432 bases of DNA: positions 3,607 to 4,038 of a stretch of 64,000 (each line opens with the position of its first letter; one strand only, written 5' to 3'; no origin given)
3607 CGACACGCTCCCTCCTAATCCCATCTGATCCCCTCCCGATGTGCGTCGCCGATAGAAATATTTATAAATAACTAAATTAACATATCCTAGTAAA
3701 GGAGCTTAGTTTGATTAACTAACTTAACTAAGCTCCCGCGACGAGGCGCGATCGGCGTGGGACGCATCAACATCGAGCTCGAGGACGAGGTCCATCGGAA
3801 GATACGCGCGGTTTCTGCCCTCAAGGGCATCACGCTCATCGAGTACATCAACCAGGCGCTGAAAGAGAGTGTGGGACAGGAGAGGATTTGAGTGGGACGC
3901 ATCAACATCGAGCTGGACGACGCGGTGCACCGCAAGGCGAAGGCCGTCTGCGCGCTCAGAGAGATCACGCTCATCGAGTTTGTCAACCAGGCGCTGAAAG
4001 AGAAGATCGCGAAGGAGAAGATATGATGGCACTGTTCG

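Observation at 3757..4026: Tandem duplicated 44-aa RHH-like genes with GTG starts, translationally coupled to the ATPase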

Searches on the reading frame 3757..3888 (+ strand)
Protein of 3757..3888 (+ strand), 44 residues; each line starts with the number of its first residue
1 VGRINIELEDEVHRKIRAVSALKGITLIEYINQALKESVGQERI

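Call 7: search_protein_families(library=pfam, proteins=[window:3757-3888:+], max_evalue=1)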
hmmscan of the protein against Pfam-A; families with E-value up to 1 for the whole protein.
window:3757-3888:+ (44 aa): 5 families
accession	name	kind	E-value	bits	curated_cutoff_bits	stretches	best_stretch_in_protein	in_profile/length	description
PF09386.16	ParD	-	3.4e-06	27.8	27.3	1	1-36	1-37/80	Antitoxin ParD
PF09274.16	ParG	-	0.01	16.4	21.4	1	3-35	36-68/76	ParG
PF05534.18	HicB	-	0.013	15.9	21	1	2-35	18-51/51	HicB family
PF07704.17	PSK_trans_fac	-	0.016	16.5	28.3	1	9-39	7-37/82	Rv0623-like transcription factor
PF19807.5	DUF6290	-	0.037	14.6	27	1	1-40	1-40/72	Family of unknown function (DUF6290)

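Call 8: search_protein_families(library=ncbifam, proteins=[window:3757-3888:+], max_evalue=1)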
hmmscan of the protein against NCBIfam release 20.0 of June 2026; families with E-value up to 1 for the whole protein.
window:3757-3888:+ (44 aa): 0 families

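Call 12: find_homologous_proteins(query=window:3757-3888:+, max_evalue=0.01)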
Query seq(44 aa) (44 aa): 3 proteins with E <= 0.01 among 3 candidates.
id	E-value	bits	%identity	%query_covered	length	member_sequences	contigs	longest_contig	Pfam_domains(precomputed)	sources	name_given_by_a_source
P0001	5.3e-19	83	100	100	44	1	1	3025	PF09386.17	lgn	-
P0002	7.9e-10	55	72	89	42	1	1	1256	-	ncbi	-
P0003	1.9e-9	54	65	98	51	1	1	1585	PF09386.17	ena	-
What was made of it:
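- Tried and rejected: First protein search: RHH1 alone found only 3 proteins (call 12).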

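Call 30: find_related_loci(query=A1, collection=metagenome_contigs, flank=4000)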
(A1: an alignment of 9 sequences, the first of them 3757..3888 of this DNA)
Query A1 (44 aa) in metagenome_contigs; peptide patterns used: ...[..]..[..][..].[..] (x = any residue, [..] = any of these).
39 stretches matched a pattern; 17 encode a relative of the query (tblastn E <= 1e-3); 17 distinct loci.
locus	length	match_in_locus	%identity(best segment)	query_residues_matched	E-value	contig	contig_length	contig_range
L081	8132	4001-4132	52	1-44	7e-15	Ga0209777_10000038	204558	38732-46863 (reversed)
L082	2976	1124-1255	55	1-44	7e-15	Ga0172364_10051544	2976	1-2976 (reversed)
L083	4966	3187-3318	50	1-44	4e-13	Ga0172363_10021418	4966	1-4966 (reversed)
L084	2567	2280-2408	44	1-43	4e-12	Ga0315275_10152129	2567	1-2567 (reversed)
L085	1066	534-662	47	1-43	7e-12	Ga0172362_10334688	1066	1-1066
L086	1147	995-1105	54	1-37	2e-11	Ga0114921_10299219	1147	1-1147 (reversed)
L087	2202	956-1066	54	1-37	2e-10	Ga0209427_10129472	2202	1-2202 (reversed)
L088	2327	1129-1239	51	1-37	5e-10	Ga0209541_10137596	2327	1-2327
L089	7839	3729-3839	51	1-37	5e-10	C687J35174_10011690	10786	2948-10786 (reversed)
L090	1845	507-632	38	1-42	6e-9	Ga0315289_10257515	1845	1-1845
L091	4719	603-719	41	1-39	5e-8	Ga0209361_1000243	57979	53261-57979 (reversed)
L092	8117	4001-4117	41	1-39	5e-8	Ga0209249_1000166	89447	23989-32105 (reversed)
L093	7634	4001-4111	49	1-37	8e-8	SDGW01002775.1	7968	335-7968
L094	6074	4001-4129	35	1-43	1e-7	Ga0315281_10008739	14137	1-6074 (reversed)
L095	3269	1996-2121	36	1-42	1e-7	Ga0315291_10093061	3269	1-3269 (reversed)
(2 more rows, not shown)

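Call 37: find_homologous_proteins(query=A1, max_evalue=0.001)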
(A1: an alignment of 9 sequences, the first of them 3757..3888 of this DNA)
Query A1 (9 sequences) (44 aa, profile of the alignment): 61 proteins with E <= 0.001 among 147 candidates.
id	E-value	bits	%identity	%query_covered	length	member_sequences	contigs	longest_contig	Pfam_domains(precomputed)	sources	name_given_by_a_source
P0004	6.8e-21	92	68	100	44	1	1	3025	-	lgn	-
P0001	8.1e-21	92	100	100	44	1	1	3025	PF09386.17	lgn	-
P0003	3.5e-20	90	65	98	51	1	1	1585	PF09386.17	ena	-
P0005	1.7e-19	87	58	98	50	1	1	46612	-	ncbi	ncbi:MAG: hypothetical protein ABH879_02600 [archaeon]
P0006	1.9e-19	87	52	95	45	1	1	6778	-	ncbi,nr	ncbi:hypothetical protein JXA85_03850 [Candidatus Woesearchaeota archaeon]|nr:hypothetical protein [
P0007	2.5e-19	87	52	100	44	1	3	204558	-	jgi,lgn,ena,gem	jgi:hypothetical protein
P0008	4.2e-19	86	62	89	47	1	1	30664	-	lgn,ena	-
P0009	6.2e-19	86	72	89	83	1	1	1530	-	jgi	jgi:hypothetical protein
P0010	6.8e-19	85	62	89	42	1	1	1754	-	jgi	jgi:predicted HicB family RNase H-like nuclease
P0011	7.3e-19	85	67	98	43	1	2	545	PF09386.17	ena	-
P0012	8.9e-19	85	63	98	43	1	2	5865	PF09386.17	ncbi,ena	-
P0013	1.7e-18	84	57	95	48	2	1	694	-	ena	-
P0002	1.7e-18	84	72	89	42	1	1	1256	-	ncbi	-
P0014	5.8e-18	82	40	98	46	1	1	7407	PF07764.19,PF09386.17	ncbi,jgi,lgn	-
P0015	6.9e-18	82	53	98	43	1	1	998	-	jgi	-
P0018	2.1e-17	81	53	98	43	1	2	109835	-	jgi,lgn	-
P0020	3.0e-17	80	64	95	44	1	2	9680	PF09386.17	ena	-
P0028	2.4e-16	77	63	80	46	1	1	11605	PF09386.17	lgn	-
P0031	4.8e-16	76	56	89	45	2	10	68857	PF09274.16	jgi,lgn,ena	jgi:predicted HicB family RNase H-like nuclease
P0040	1.6e-15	75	57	100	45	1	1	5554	-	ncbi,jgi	jgi:predicted HicB family RNase H-like nuclease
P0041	4.2e-15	73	60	95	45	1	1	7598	-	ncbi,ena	-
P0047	3.3e-14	70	54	89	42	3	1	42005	-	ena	-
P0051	6.6e-13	66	43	95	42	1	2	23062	-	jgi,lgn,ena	jgi:predicted HicB family RNase H-like nuclease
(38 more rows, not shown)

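Call 40: search_solved_structures(query=A2, max_evalue=1, show_alignments=3)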
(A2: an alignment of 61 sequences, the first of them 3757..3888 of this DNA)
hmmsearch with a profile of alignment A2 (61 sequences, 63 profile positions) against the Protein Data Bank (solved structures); distinct sequences matched with E-value up to 1: 17.
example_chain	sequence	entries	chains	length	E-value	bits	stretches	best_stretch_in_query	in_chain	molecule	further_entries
1p94_A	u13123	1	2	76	1.8e-07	34.3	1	4-48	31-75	plasmid partition protein ParG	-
2kel_A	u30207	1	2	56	0.00049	23.2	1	16-48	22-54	Uncharacterized protein 56B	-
2an7_A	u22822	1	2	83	0.0053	19.9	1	7-36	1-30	Protein parD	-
4xgq_B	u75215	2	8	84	0.022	18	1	20-52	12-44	Antitoxin VapB30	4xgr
8c3w_A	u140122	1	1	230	0.065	16.5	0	24-46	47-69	dnHEM1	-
2bnw_A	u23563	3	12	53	0.074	16.3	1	13-47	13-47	ORF OMEGA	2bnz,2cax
9rar_A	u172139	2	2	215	0.084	16.1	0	24-46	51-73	TRP_F43W | [(sulfaNHC)Au].TRP_F43W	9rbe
9h10_A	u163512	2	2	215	0.085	16.1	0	24-46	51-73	[(sulfaNHC)Au].TRP_18 | Tandem-repeat protein (TRP)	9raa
8s6p_A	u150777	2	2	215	0.092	16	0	24-46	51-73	TRP_18 F116W (R0) | TRP_18 F116W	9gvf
9raq_A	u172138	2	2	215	0.094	15.9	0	24-46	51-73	TRP_F43W/E39L | [(sulfaNHC)Au].TRP_F43W/E39L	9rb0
1irq_A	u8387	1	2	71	0.16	15.2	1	14-47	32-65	omega transcriptional repressor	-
9h3c_A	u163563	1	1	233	0.16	15.2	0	24-46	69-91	De novo designed tandem repeat protein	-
2k9i_A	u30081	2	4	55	0.3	14.3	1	14-52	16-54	Uncharacterized protein ORF56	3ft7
9kkd_A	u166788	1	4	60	0.31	14.3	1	9-56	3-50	Ribbon-helix-helix protein, CopG family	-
2k29_A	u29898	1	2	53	0.36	14.1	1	5-31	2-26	Antitoxin RelB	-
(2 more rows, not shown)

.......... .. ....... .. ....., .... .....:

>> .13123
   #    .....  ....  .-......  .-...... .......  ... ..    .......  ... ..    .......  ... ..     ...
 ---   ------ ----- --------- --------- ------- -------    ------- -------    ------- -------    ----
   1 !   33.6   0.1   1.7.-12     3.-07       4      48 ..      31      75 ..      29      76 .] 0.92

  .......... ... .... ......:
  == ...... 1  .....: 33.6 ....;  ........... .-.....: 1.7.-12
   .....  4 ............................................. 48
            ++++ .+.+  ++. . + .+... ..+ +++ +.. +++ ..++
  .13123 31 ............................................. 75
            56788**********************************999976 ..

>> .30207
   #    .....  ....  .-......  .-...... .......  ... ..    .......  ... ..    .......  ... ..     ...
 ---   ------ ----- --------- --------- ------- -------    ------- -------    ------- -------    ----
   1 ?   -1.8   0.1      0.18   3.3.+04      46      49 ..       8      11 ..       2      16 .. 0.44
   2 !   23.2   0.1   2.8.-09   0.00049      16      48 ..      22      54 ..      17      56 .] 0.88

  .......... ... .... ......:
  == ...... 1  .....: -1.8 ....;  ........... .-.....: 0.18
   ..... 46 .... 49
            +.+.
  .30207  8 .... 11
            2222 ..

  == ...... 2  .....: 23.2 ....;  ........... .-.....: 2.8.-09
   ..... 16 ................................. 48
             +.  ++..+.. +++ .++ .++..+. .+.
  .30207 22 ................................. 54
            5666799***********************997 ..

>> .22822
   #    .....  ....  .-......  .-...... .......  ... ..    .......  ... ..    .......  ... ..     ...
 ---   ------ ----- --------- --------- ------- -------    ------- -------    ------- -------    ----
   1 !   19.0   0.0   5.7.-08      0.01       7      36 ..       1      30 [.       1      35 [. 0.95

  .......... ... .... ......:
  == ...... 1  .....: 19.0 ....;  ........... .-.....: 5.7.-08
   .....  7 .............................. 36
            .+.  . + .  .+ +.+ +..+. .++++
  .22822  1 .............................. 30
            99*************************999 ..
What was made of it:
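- On Ribbon-helix-helix (MetJ/Arc/CopG) superfamily: The family profile hits ParG 1p94 at E 1.8e-7, plus 2kel, ParD, omega and CopG-family chains (call 40).
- Closest known: Omega repressor. Same: Omega chains match the family profile weakly (call 40).
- The 61-sequence family profile hits ParG 1p94 at E 1.8e-7, the RHH protein 2kel at 4.9e-4, ParD, omega and CopG-family chains (call 40).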

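Call 41: find_encoding_contigs(protein=P0018, flank=5000, max_places=2)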
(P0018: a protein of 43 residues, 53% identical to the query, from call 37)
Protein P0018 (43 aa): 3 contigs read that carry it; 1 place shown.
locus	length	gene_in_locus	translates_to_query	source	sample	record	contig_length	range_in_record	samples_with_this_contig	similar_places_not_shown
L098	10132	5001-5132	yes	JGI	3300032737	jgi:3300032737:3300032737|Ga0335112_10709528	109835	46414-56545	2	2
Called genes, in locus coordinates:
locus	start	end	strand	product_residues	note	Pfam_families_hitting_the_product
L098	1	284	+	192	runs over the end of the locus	-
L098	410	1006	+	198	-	-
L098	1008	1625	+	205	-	-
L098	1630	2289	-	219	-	-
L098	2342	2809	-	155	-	-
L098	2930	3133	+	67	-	-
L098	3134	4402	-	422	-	PF00226:DnaJ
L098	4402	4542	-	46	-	PF09853:DUF2080 (weak)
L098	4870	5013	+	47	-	-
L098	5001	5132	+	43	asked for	-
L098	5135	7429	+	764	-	PF00437:T2SSE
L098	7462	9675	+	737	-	-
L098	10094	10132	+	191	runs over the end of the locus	-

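Call 42: find_encoding_contigs(protein=P0031, flank=5000, max_places=3)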
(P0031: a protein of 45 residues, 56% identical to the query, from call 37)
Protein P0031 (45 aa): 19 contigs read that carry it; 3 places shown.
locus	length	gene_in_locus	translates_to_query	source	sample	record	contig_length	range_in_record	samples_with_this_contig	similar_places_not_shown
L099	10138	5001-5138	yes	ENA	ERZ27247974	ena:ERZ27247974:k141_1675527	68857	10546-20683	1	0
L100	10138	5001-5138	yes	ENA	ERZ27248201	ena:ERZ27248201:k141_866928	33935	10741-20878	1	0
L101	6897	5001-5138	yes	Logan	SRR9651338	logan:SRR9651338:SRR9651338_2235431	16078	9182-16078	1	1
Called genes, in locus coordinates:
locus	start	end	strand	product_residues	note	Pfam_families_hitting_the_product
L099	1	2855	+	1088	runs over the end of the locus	-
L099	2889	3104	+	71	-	-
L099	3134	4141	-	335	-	PF01145:Band_7 (faint)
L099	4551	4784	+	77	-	-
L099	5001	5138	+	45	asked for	PF09274:ParG (weak)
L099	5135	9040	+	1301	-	PF01442:Apolipoprotein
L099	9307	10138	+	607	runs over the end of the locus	PF07705:CARDB (faint)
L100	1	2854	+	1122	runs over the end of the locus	-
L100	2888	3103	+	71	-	-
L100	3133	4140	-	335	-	PF01145:Band_7 (faint)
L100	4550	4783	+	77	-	-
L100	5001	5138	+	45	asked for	PF09274:ParG (weak)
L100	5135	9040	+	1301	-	PF01442:Apolipoprotein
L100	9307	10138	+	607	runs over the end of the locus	PF07705:CARDB (faint)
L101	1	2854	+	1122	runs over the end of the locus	-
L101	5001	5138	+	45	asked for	PF09274:ParG (weak)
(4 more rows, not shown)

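Call 43: find_encoding_contigs(protein=P0008, flank=5000, max_places=2)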
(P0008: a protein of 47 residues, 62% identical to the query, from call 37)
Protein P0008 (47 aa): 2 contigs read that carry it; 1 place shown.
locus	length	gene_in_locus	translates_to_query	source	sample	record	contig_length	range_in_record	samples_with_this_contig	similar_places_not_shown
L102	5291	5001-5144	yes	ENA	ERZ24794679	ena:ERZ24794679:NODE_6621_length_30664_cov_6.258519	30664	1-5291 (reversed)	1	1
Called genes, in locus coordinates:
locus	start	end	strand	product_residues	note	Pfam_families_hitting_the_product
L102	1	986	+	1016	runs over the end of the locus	-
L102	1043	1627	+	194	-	-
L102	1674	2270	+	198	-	-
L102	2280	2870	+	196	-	-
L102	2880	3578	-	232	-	-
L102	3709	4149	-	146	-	-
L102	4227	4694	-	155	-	-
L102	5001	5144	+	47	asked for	-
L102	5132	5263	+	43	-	-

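Call 48: predict_structure(alignment_id=A2)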
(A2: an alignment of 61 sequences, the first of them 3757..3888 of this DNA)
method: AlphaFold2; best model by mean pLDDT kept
length: 44 residues; sequences in the alignment: 61
mean_pLDDT: 89.8   pTM: 0.64
mean pLDDT of the five models: 89.8, 89.1, 88.6, 87.4, 87.3
residues with pLDDT >= 90: 32; 70-90: 8; 50-70: 4; < 50: 0
segments of 3 or more residues with pLDDT < 50: none
pLDDT, mean of each block of 10 residues (from residue 1): 88 97 97 90 60
secondary structure, 60 per line:
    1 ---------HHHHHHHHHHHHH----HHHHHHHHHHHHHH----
elements in order: H10-22 H27-40
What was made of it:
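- On Ribbon-helix-helix (MetJ/Arc/CopG) superfamily: The strand is G-R-I-N-I-E-L. The AF2 model has helices at 10-22 and 27-40 and an extended N-terminus, with pLDDT 89.8 (call 48).
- AF2 pLDDT 89.8 with helices at 10-22 and 27-40 (call 48).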

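Call 52: fold_search(model_id=the predicted structure, library=pdb)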
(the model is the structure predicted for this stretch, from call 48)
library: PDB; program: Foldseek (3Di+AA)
matches with E <= 10: 119; with E <= 0.001: 0
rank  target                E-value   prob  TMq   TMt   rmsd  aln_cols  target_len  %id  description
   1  1myl_A                4.9e-02  1.00  0.80  0.79   1.4        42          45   31  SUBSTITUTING HYDROPHOBIC RESIDUES FOR A BURIED SALT BRIDGE ENHANCES PROTEIN STABILITY BUT DOES NOT REDUCE CONFORMATION (released 1995-01-26)
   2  1baz_C                8.5e-02  1.00  0.84  0.81   1.3        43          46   28  ARC REPRESSOR MUTANT PHE10VAL (released 1998-06-17)
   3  1p94_MODEL_1_A        1.0e-01  1.00  0.88  0.53   1.0        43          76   23  NMR Structure of ParG symmetric dimer (released 2004-01-13)
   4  1myl_E                1.0e-01  1.00  0.79  0.84   1.4        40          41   30  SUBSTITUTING HYDROPHOBIC RESIDUES FOR A BURIED SALT BRIDGE ENHANCES PROTEIN STABILITY BUT DOES NOT REDUCE CONFORMATION (released 1995-01-26)
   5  1bdv_B                1.2e-01  1.00  0.83  0.71   1.4        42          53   28  ARC FV10 COCRYSTAL (released 1999-01-06)
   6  1myk_A                1.2e-01  0.99  0.83  0.78   1.4        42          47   28  CRYSTAL STRUCTURE, FOLDING, AND OPERATOR BINDING OF THE HYPERSTABLE ARC REPRESSOR MUTANT PL8 (released 1995-01-26)
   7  1bdv_C                1.3e-01  0.99  0.83  0.85   1.5        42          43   28  ARC FV10 COCRYSTAL (released 1999-01-06)
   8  1b28_MODEL_1_A        1.3e-01  0.98  0.77  0.66   2.0        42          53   31  ARC REPRESSOR MYL MUTANT FROM SALMONELLA BACTERIOPHAGE P22 (released 1999-11-03)
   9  1baz_A                1.4e-01  0.99  0.85  0.78   1.6        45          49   31  ARC REPRESSOR MUTANT PHE10VAL (released 1998-06-17)
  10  7nyw_I                1.5e-01  0.97  0.70  0.27   2.4        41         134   29  Cryo-EM structure of the MukBEF-MatP-DNA head module (released 2021-07-07)
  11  2rbf_A                1.6e-01  0.99  0.87  0.87   1.7        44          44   18  Structure of the ribbon-helix-helix domain of Escherichia coli PutA (PutA52) complexed with operator DNA (O2) (released 2008-07-29)
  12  6iya_A                1.7e-01  0.99  0.86  0.80   1.0        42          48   12  Structure of the DNA binding domain of antitoxin CopASO (released 2019-01-16)
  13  2an7_MODEL_1_A        1.7e-01  0.92  0.68  0.39   5.8        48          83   29  Solution structure of the bacterial antidote ParD (released 2006-09-05)
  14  1par_A                2.0e-01  0.99  0.85  0.73   1.9        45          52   31  DNA RECOGNITION BY BETA-SHEETS IN THE ARC REPRESSOR-OPERATOR CRYSTAL STRUCTURE (released 1994-07-31)
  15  9kkd_B                2.0e-01  0.98  0.82  0.84   1.8        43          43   16  the structure of StnY (released 2025-11-19)
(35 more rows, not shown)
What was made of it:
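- On Ribbon-helix-helix (MetJ/Arc/CopG) superfamily: Foldseek gives Arc and ParG at TM 0.80-0.88 (call 52).
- Closest known: CopG. Same: CopG-family chains appear among the profile hits (call 40), and the related pRN1 ORF56 appears among both the profile and fold hits (calls 40, 52).
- All top Foldseek hits are RHH proteins: Arc TM 0.80-0.85, ParG TMq 0.88 at rmsd 1.0 A, PutA, CopA, ORF56 and AmrZ (call 52). There are significant RHH profile and structure matches (calls 7, 40, 52).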

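Call 59: find_encoding_contigs(protein=P0001, flank=3000, max_places=3)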
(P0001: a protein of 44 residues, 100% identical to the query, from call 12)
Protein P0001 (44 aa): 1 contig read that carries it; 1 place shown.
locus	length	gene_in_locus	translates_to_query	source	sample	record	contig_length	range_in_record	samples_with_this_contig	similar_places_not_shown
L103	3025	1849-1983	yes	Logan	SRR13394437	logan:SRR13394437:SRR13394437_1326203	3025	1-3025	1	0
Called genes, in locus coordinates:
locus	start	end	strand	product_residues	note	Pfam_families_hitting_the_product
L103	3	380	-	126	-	?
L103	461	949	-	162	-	-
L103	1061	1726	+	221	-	PF03692:CxxCxxCC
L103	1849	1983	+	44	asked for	PF09386:ParD (weak)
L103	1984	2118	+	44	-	-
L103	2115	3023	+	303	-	?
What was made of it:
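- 3757..3891 (+): RHH1 (copy 1): 44 aa, GTG start. Beta-strand GRINIEL, helix A 10-22, G-I-T turn, helix B 27-40. Identical protein P0001 was called in L103 (call 59).
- Checked: Both were called as genes, at these positions, in an independent assembly of the same organism (P0001 and P0004 on L103; calls 37, 59).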
